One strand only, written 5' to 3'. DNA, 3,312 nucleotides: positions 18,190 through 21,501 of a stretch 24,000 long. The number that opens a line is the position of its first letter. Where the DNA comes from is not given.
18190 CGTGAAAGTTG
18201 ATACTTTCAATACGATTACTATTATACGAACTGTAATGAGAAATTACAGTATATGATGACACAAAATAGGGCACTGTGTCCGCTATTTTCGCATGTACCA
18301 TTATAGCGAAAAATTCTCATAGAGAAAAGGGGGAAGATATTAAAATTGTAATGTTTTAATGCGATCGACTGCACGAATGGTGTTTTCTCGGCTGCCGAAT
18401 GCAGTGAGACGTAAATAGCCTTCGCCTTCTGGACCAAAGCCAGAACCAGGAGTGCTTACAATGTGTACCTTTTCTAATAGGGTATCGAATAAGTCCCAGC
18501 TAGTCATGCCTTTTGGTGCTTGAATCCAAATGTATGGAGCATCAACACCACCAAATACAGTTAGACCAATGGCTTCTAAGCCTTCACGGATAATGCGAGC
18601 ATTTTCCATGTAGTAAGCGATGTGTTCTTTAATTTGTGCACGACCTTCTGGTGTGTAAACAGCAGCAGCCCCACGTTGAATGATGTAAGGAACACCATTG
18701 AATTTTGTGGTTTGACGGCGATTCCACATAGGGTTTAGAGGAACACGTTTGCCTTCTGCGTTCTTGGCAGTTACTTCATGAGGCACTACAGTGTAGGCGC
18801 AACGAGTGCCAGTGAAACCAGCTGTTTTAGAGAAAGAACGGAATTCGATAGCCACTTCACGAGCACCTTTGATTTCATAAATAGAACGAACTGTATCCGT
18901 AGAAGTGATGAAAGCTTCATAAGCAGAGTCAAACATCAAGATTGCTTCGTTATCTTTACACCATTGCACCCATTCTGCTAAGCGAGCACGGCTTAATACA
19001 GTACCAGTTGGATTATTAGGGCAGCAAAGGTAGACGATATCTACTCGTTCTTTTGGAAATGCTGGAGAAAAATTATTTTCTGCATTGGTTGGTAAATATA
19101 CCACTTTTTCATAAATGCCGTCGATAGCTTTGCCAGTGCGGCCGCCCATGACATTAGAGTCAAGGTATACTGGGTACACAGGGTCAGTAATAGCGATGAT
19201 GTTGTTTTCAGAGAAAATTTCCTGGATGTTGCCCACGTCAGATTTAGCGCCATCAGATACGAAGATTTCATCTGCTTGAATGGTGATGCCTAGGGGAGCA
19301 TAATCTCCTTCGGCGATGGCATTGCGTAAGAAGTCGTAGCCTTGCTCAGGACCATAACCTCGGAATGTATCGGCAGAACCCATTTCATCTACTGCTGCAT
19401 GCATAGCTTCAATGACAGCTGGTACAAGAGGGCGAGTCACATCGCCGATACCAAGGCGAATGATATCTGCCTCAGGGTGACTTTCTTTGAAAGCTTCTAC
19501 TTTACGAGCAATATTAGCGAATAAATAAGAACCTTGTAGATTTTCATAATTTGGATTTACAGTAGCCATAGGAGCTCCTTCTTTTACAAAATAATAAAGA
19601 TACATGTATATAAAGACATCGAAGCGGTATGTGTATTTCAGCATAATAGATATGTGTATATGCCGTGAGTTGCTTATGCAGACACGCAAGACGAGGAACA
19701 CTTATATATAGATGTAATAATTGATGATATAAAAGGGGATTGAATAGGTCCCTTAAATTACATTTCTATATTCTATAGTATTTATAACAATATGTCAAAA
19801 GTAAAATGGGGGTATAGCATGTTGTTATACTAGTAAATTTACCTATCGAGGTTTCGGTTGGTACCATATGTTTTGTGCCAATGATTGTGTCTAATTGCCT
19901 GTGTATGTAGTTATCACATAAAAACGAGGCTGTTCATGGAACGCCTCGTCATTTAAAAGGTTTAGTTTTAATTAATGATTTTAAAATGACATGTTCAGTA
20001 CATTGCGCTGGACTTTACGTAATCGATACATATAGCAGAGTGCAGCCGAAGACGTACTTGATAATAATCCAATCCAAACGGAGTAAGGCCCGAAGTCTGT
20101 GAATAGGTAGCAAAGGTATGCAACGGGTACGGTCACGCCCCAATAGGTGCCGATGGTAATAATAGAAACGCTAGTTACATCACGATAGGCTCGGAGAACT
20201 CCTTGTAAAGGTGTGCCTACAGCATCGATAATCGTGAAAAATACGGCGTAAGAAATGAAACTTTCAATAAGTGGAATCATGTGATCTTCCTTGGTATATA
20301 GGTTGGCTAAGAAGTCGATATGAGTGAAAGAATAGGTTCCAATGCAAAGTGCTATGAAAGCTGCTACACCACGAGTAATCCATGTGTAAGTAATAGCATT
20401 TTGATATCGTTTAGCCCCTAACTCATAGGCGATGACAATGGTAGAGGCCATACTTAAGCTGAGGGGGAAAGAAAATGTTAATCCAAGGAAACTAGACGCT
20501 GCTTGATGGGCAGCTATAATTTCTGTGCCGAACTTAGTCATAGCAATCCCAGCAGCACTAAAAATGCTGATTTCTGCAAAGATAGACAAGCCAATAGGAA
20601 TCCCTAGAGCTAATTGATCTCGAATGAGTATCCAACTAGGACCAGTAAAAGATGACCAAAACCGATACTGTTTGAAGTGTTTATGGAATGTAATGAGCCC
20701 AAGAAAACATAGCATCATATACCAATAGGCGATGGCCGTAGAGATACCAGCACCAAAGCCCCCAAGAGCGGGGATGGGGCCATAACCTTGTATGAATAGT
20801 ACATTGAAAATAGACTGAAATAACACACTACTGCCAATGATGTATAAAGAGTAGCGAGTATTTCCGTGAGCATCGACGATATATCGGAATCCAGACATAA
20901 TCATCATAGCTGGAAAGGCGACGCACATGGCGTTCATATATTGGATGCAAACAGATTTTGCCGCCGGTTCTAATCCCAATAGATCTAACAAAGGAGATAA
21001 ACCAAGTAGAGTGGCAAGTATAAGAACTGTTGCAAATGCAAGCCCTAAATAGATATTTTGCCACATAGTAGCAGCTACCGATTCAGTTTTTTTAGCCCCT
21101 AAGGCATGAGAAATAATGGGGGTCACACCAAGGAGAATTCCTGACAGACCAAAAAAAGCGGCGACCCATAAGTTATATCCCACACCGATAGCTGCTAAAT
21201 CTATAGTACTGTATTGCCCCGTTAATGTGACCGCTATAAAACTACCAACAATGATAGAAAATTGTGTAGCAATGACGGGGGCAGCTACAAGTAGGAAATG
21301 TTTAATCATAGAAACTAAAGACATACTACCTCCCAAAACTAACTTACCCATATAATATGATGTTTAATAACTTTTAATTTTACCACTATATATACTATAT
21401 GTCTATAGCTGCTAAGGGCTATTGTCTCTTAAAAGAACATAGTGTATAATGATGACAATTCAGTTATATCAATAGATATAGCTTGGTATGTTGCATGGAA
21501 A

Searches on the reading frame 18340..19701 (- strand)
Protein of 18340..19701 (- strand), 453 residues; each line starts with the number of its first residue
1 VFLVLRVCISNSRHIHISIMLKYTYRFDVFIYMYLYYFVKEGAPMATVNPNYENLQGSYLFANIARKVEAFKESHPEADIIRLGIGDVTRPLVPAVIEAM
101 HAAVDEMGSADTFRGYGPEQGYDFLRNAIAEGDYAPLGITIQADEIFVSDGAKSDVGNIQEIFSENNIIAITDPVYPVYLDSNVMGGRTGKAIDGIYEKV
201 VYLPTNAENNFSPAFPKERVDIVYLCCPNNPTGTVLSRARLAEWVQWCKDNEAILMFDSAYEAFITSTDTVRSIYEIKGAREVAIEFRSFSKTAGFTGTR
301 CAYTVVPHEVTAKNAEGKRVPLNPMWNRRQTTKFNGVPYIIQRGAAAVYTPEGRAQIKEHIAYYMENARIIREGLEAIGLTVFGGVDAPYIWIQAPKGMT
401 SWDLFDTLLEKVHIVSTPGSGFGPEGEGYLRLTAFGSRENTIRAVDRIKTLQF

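Call 28: search_protein_families(library=pfam, proteins=[window:18340-19701:-], max_evalue=0.00001)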
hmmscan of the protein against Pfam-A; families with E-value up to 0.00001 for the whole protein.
window:18340-19701:- (453 aa): 1 family
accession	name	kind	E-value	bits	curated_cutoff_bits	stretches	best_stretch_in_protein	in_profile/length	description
PF00155.27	Aminotran_1_2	-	1e-35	124.1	19.7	1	79-448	2-361/361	Aminotransferase class I and II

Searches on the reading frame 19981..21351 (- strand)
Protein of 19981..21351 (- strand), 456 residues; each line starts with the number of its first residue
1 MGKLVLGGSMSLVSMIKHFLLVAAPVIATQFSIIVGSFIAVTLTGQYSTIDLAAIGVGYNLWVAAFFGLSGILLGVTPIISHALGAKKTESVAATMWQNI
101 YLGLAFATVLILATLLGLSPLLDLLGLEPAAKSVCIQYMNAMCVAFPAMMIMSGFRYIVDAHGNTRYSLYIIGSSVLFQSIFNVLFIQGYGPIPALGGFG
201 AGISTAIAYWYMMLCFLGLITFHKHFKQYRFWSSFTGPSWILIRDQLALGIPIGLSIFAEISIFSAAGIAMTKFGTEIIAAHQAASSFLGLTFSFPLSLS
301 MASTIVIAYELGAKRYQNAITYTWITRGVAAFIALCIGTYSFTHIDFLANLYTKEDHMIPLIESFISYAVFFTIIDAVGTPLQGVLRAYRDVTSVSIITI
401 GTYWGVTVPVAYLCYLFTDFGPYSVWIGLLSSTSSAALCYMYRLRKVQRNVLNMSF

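Call 28: search_protein_families(library=pfam, proteins=[window:19981-21351:-], max_evalue=0.00001)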
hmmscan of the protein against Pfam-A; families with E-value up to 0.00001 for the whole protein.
window:19981-21351:- (456 aa): 1 family
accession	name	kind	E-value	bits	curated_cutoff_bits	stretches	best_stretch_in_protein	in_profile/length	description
PF01554.23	MatE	-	3e-44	151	24.9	2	252-413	1-161/161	MatE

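Call 43: find_homologous_proteins(query=window:19981-21351:-, max_evalue=1e-80)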
Query window:19981-21351:- (456 aa): 48 proteins with E <= 1e-80 among 8000 candidates.
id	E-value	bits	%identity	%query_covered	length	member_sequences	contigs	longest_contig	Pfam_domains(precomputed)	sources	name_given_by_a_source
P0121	3.0e-290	981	100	100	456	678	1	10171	PF01554.24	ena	-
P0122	1.1e-247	840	83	99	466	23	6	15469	PF01554.24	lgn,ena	-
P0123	8.1e-246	834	84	98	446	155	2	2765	PF01554.24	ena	-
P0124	1.1e-245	834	84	98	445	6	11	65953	PF01554.24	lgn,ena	-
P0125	3.4e-174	598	62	97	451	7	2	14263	PF01554.24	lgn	-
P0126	3.8e-139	483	52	96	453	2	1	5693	PF01554.24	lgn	-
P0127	4.8e-137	476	53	95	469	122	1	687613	PF01554.24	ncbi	-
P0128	2.3e-131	457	50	96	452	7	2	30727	PF01554.24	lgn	-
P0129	9.3e-131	455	51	95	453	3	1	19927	PF01554.24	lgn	-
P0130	4.9e-129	449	49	96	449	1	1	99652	PF01554.24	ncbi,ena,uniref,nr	ncbi:MATE family efflux transporter [uncultured Veillonella sp.]|uniref:MATE family efflux transport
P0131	5.3e-129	449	52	94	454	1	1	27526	PF01554.24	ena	-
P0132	8.9e-129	449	49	96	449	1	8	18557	PF01554.24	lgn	-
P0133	1.6e-128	448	49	96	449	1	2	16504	PF01554.24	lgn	-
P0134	4.6e-127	443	50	96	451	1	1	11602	PF01554.24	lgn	-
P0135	2.3e-126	441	48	98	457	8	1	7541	PF01554.24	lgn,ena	-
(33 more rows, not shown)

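Call 44: find_encoding_contigs(protein=P0125, flank=7000, max_places=2)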
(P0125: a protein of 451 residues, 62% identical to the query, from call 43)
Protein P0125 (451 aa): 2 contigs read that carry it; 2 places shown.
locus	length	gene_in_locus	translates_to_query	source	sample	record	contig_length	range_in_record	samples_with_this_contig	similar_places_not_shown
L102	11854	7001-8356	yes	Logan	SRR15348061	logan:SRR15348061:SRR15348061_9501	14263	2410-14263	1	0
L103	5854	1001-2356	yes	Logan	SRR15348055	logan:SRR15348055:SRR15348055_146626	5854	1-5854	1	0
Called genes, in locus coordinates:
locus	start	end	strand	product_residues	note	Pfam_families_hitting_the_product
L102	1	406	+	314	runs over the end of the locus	PF19300:BPD_transp_1_N, PF00528:BPD_transp_1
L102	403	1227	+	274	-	PF12911:OppC_N, PF00528:BPD_transp_1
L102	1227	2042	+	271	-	PF00005:ABC_tran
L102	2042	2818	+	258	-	PF02463:SMC_N (weak), PF00005:ABC_tran, PF13304:AAA_21 (faint)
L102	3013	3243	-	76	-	PF01084:Ribosomal_S18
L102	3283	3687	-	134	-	PF00436:SSB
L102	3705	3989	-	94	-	PF01250:Ribosomal_S6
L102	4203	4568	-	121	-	PF00543:P-II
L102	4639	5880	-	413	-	PF00909:Ammonium_transp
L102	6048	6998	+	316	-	PF06325:PrmA, PF05175:MTS, PF02475:TRM5-TYW2_MTfase (weak), PF12847:Methyltransf_18, PF13847:Methyltransf_31 (weak), PF08241:Methyltransf_11 (weak), PF13649:Methyltransf_25 (weak)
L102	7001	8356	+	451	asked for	PF01554:MatE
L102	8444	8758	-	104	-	PF12840:HTH_20, PF01022:HTH_5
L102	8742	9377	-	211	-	-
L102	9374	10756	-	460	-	PF09925:DUF2157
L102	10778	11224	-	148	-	PF00582:Usp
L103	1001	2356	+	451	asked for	PF01554:MatE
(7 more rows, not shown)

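Call 45: find_encoding_contigs(protein=P0127, flank=7000, max_places=1)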
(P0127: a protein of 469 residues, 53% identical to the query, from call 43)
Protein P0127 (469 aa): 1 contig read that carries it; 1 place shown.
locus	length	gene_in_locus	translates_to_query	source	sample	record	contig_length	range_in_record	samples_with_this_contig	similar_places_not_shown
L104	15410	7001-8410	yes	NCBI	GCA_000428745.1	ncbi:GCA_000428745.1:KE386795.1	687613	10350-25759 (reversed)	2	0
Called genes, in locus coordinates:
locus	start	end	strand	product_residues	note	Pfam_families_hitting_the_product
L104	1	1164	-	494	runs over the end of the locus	PF09657:Cas_Csx8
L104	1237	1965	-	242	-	PF01881:Cas_Cas6_C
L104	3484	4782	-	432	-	-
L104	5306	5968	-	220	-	PF03741:TerC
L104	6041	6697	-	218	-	PF03741:TerC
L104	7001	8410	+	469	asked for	PF01554:MatE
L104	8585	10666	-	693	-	PF17191:RecG_wedge, PF01336:tRNA_anti-codon (weak), PF00270:DEAD, PF04851:ResIII, PF00271:Helicase_C, PF19833:RecG_dom3_C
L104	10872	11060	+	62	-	PF00830:Ribosomal_L28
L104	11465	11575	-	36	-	-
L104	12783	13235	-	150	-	-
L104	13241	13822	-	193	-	PF13936:HTH_38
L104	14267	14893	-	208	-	PF13847:Methyltransf_31 (weak), PF13649:Methyltransf_25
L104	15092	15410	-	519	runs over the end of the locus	PF01293:PEPCK_ATP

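Call 59: find_encoding_contigs(protein=P0124, flank=4000, max_places=6)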
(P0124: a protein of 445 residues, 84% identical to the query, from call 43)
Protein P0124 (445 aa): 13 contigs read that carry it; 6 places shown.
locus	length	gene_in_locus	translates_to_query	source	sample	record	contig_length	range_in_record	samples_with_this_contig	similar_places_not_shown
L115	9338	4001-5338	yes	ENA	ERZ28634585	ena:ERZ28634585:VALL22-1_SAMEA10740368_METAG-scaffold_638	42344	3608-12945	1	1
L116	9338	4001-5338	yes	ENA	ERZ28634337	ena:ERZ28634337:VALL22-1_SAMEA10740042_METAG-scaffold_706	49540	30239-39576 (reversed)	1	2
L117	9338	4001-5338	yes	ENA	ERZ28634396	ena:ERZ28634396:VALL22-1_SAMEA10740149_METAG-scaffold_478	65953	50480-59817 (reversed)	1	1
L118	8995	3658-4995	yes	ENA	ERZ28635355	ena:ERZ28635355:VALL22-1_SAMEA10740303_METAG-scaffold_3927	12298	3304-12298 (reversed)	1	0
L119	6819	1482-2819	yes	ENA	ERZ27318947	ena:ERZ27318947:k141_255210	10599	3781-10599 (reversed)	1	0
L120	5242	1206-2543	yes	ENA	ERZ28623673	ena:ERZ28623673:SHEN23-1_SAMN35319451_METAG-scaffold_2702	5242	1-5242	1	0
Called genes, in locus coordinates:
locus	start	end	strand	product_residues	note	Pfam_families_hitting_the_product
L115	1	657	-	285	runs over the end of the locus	PF00892:EamA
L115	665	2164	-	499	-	PF14821:Thr_synth_N, PF00291:PALP, PF24857:THR4_C (weak)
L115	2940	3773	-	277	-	PF03747:ADP_ribosyl_GH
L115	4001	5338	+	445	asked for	PF01554:MatE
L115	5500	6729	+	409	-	PF00155:Aminotran_1_2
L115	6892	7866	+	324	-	PF16654:DAPDH_C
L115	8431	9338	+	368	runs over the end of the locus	PF01926:MMR_HSR1, PF02421:FeoB_N, PF06071:YchF-GTPase_C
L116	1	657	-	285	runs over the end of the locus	PF00892:EamA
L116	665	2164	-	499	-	PF14821:Thr_synth_N, PF00291:PALP, PF24857:THR4_C (weak)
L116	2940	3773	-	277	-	PF03747:ADP_ribosyl_GH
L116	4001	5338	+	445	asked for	PF01554:MatE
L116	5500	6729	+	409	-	PF00155:Aminotran_1_2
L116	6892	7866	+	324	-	PF16654:DAPDH_C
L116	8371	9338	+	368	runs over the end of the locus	PF01926:MMR_HSR1, PF02421:FeoB_N, PF06071:YchF-GTPase_C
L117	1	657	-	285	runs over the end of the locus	PF00892:EamA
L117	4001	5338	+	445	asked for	PF01554:MatE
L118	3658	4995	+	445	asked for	PF01554:MatE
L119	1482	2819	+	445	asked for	PF01554:MatE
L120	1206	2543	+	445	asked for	PF01554:MatE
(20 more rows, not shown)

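Call 60: find_encoding_contigs(protein=P0122, flank=4000, max_places=6)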
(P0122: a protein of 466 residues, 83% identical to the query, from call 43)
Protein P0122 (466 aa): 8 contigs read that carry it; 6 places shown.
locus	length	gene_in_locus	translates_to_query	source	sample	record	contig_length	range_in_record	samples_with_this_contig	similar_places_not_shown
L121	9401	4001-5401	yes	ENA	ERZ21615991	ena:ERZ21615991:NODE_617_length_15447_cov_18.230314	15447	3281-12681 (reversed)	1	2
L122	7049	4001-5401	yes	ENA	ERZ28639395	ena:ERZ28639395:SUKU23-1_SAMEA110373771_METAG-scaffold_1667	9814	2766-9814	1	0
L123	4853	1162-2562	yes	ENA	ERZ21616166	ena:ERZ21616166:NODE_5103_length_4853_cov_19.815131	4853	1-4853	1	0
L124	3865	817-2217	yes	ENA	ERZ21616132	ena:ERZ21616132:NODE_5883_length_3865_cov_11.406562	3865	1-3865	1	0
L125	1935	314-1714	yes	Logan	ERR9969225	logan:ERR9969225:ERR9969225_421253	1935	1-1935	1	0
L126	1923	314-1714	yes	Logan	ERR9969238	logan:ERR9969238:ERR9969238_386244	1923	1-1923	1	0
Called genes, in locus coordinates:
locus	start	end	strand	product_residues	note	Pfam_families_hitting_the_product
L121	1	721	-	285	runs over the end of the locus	PF00892:EamA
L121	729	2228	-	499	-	PF14821:Thr_synth_N, PF00291:PALP, PF24857:THR4_C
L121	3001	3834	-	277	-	PF03747:ADP_ribosyl_GH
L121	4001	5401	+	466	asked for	PF01554:MatE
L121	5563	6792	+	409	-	PF00155:Aminotran_1_2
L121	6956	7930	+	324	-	PF16654:DAPDH_C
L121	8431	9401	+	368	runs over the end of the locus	PF01926:MMR_HSR1, PF02421:FeoB_N, PF06071:YchF-GTPase_C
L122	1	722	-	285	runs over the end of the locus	PF00892:EamA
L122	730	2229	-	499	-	PF14821:Thr_synth_N, PF00291:PALP, PF24857:THR4_C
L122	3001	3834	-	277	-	PF03747:ADP_ribosyl_GH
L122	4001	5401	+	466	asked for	PF01554:MatE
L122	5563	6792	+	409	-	PF00155:Aminotran_1_2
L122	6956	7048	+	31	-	?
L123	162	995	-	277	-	PF03747:ADP_ribosyl_GH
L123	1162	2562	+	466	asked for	PF01554:MatE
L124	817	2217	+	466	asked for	PF01554:MatE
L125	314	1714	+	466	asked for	PF01554:MatE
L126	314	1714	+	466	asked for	PF01554:MatE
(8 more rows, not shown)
